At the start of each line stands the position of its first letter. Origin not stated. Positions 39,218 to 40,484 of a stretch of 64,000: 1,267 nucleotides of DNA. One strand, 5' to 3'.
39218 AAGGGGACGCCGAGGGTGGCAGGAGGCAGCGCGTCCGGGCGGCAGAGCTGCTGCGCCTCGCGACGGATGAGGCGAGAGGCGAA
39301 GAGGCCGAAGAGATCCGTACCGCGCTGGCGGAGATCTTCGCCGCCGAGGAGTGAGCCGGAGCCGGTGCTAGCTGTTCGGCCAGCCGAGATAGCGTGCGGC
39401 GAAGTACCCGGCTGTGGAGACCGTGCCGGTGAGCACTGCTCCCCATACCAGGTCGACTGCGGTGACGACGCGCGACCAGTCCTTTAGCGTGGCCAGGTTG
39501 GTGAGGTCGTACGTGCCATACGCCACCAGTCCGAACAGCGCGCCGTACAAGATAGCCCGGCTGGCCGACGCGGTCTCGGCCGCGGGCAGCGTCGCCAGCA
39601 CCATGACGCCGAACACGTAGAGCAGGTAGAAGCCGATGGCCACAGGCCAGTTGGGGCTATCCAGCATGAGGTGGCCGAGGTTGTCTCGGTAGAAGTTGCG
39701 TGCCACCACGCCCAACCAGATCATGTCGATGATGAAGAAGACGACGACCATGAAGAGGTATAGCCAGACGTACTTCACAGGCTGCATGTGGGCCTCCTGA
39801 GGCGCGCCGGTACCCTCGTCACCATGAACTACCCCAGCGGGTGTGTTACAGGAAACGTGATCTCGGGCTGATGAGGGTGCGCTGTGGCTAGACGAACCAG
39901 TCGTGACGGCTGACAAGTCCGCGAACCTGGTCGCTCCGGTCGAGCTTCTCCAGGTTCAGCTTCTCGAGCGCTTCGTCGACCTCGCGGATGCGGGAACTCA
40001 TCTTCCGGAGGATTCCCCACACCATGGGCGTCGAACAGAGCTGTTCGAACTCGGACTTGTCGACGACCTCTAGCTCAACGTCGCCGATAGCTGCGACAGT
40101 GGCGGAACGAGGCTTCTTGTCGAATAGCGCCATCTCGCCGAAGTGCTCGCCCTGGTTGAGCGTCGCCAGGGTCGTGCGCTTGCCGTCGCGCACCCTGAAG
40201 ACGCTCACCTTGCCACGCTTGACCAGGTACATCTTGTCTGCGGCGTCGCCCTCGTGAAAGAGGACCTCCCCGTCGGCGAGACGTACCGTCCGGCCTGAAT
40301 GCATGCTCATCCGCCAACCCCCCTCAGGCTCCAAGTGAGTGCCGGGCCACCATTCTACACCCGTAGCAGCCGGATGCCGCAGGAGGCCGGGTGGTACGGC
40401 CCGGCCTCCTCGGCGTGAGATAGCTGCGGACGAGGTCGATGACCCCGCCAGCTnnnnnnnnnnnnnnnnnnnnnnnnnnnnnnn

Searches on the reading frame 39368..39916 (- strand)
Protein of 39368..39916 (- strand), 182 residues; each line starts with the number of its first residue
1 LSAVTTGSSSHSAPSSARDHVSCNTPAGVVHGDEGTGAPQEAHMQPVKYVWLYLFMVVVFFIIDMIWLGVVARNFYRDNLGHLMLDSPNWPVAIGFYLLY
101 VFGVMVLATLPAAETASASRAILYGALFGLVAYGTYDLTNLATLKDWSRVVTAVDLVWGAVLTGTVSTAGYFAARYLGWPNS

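Call 84: search_protein_families(library=pfam, proteins=[window:39368-39916:-], max_evalue=0.00001)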
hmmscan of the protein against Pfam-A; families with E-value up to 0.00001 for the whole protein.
window:39368-39916:- (182 aa): 1 family
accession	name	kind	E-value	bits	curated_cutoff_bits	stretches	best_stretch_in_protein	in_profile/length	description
PF09945.14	DUF2177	-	1.6e-45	154.6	26.9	1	49-171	1-123/124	Predicted membrane protein (DUF2177)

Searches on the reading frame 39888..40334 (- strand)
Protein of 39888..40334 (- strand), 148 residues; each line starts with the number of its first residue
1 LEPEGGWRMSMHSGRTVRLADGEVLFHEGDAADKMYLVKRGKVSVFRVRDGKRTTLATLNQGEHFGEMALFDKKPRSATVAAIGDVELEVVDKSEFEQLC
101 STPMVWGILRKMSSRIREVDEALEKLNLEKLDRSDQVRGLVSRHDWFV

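Call 84: search_protein_families(library=pfam, proteins=[window:39888-40334:-], max_evalue=0.00001)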
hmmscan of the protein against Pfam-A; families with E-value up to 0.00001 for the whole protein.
window:39888-40334:- (148 aa): 1 family
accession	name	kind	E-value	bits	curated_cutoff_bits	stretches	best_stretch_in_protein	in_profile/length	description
PF00027.35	cNMP_binding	-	8.5e-27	93.4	27.5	1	17-101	2-87/89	Cyclic nucleotide-binding domain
